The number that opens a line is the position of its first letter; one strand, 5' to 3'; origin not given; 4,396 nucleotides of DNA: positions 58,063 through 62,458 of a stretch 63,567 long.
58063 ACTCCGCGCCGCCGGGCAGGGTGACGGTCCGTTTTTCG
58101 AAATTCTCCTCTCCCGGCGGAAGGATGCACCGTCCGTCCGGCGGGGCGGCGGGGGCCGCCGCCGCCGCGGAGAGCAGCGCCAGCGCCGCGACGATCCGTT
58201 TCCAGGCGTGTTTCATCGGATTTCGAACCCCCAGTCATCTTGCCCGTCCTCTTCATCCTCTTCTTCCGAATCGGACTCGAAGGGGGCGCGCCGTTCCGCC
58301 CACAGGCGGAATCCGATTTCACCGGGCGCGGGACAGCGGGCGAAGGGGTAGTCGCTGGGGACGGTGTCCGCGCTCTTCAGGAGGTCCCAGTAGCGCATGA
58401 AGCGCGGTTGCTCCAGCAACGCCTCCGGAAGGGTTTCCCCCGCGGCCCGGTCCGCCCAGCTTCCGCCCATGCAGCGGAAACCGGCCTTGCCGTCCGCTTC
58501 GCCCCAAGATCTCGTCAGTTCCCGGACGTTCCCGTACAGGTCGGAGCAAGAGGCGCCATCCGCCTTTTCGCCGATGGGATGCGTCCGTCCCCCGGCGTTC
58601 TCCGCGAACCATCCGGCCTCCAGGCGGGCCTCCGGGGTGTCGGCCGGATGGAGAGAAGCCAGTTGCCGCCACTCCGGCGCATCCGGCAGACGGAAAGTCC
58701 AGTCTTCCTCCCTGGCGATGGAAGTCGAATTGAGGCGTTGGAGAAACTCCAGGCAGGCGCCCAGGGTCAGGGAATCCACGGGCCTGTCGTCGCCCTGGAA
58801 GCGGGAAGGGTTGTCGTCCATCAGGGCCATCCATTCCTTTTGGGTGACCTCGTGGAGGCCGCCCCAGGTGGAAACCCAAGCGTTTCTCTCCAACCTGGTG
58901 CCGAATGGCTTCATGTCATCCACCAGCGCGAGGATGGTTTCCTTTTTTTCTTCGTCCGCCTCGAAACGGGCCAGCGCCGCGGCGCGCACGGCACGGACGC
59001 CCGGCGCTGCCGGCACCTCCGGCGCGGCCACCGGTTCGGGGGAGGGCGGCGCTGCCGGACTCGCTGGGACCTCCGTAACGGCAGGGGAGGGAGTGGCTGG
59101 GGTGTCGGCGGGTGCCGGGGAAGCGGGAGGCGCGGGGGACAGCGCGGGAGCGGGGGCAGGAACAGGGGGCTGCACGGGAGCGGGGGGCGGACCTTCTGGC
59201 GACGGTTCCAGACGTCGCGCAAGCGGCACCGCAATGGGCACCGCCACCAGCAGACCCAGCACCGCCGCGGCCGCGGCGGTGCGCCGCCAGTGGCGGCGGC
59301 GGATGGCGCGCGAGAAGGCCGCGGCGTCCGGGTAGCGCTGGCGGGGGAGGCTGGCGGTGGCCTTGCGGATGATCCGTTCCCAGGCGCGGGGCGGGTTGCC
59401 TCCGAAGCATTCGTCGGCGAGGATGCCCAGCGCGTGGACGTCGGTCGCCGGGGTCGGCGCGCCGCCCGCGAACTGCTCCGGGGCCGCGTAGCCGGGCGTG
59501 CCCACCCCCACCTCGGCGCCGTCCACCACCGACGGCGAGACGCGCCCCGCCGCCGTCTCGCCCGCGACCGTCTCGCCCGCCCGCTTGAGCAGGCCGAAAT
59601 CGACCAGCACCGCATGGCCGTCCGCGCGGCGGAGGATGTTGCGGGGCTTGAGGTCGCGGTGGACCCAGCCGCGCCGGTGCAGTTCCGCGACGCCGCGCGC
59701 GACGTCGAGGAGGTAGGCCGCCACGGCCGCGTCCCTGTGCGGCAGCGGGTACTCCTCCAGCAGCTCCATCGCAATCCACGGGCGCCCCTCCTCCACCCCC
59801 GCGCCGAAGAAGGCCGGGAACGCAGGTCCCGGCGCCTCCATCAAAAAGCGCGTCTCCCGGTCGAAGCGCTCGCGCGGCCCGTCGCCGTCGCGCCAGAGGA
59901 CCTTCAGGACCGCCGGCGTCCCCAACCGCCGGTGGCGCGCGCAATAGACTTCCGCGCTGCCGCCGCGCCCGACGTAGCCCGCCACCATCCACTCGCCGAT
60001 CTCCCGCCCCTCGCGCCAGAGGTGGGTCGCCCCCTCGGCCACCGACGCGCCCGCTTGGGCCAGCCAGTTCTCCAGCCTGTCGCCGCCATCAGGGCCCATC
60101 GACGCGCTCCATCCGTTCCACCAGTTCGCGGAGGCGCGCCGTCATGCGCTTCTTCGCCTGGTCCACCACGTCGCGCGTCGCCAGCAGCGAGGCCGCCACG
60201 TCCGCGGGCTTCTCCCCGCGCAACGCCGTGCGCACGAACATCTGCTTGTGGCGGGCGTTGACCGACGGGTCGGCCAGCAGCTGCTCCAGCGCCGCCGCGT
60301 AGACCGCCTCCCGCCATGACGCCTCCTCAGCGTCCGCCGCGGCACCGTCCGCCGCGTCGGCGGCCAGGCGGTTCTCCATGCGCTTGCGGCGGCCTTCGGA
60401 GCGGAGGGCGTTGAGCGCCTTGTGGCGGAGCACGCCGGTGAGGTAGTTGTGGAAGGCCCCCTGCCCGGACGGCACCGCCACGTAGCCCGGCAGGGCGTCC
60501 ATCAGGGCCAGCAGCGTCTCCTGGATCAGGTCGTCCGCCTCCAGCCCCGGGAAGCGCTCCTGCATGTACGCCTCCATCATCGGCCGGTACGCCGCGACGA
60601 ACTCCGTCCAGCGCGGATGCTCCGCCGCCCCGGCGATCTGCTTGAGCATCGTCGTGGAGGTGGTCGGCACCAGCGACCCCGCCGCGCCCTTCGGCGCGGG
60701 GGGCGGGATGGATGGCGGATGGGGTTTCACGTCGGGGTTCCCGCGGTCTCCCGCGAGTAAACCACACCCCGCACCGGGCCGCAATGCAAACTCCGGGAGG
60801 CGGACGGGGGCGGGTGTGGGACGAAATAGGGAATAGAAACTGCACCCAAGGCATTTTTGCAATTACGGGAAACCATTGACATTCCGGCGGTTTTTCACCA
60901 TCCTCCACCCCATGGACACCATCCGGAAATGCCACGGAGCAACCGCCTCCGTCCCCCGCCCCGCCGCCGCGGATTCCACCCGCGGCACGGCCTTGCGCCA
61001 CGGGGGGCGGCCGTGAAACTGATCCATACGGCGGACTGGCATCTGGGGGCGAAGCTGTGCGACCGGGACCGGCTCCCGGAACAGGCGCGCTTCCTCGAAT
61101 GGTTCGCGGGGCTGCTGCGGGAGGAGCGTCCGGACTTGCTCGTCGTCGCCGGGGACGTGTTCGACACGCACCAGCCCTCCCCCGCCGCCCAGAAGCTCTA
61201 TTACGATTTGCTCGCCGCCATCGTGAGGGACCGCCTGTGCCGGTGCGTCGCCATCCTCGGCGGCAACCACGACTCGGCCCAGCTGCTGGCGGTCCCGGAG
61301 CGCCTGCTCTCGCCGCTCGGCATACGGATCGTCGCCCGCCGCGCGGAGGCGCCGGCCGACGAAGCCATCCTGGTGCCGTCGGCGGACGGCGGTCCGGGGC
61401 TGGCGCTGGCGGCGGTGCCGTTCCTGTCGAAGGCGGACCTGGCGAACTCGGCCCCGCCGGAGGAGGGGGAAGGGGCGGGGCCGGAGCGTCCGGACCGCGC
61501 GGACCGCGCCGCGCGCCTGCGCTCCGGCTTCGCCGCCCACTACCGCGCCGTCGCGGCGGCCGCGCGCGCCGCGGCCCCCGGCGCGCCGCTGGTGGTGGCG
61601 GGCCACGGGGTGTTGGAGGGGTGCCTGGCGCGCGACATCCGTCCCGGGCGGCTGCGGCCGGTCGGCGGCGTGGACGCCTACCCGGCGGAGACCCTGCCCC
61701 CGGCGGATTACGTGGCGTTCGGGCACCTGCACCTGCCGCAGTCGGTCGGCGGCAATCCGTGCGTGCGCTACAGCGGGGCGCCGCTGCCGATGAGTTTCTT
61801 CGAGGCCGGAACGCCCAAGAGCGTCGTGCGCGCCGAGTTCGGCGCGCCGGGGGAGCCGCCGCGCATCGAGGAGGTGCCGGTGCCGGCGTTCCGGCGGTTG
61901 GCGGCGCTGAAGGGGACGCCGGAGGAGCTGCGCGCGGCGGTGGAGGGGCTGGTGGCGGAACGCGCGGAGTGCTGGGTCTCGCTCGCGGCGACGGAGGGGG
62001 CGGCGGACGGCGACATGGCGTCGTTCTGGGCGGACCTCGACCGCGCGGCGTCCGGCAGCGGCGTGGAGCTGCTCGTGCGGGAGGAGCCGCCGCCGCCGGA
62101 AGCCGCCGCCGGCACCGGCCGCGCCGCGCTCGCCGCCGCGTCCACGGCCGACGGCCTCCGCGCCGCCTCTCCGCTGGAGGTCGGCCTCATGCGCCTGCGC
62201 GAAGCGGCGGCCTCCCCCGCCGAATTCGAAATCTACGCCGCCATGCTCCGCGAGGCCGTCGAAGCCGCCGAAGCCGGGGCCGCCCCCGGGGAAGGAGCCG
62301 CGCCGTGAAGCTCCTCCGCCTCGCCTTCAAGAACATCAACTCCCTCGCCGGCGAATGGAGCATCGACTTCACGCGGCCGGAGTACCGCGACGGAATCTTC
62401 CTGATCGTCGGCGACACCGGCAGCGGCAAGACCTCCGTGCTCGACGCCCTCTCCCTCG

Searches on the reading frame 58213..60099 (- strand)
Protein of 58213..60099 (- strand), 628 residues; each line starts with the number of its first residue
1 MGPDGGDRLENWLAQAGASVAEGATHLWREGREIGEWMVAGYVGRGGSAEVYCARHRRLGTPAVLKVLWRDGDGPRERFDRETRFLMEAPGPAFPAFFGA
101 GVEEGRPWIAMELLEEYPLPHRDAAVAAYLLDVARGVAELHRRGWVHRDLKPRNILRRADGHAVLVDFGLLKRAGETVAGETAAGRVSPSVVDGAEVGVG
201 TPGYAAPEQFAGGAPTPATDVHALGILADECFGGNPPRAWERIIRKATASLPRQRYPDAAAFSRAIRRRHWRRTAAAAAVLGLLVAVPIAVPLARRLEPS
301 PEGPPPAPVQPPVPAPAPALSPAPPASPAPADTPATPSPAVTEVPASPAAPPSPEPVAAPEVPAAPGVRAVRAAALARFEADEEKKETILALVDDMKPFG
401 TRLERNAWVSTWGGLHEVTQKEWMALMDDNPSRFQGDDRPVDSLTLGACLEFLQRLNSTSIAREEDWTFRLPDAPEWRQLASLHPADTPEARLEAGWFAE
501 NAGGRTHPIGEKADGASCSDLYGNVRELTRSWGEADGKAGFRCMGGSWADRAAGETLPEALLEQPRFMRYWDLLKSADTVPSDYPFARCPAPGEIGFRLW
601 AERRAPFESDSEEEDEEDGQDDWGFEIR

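Call 52: search_protein_families(library=pfam, proteins=[window:58213-60099:-], max_evalue=0.001)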
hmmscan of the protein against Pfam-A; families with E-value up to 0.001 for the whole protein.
window:58213-60099:- (628 aa): 5 families
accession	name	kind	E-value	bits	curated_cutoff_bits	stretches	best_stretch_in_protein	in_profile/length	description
PF00069.31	Pkinase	-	1.7e-21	77.2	31.7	1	41-239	5-198/263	Protein kinase domain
PF07714.23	PK_Tyr_Ser-Thr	-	1.9e-11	44.2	23.1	1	43-236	7-203/258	Protein tyrosine and serine/threonine kinase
PF06293.20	Kdo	-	1.3e-05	25.2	21.3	1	127-168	121-166/207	Lipopolysaccharide kinase (Kdo/WaaP) family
PF01636.29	APH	-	0.00012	22.4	23.2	1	110-171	140-197/239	Phosphotransferase enzyme family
PF14531.12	Kinase-like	-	0.00049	19.9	25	1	128-185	147-206/289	Kinase-like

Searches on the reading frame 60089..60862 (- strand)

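Call 52: search_protein_families(library=pfam, proteins=[window:60089-60862:-], max_evalue=0.001)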
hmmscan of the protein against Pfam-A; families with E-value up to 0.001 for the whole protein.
window:60089-60862:- (257 aa): 1 family
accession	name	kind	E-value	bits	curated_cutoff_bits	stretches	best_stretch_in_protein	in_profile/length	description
PF04542.20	Sigma70_r2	-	5.7e-09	36.1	24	1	89-159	2-71/71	Sigma-70 region 2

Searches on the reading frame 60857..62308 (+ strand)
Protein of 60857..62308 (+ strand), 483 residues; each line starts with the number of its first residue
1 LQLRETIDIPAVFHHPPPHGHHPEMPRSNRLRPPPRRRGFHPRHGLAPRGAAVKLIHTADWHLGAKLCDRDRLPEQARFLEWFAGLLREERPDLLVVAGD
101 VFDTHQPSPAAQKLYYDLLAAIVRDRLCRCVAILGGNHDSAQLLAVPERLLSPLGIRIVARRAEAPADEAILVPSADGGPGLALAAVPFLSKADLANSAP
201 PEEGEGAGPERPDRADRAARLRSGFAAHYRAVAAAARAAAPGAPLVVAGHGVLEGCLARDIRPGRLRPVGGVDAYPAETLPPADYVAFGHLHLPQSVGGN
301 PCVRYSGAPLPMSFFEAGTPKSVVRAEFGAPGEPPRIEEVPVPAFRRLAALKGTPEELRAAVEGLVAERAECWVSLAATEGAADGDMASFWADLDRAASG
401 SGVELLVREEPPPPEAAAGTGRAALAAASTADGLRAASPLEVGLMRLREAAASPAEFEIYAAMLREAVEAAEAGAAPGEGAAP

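Call 52: search_protein_families(library=pfam, proteins=[window:60857-62308:+], max_evalue=0.001)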
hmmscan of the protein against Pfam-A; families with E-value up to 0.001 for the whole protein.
window:60857-62308:+ (483 aa): 1 family
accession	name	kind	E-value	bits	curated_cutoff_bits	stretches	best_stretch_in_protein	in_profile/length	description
PF00149.33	Metallophos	-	1.5e-11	45.5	21.5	1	54-292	2-189/191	Calcineurin-like phosphoesterase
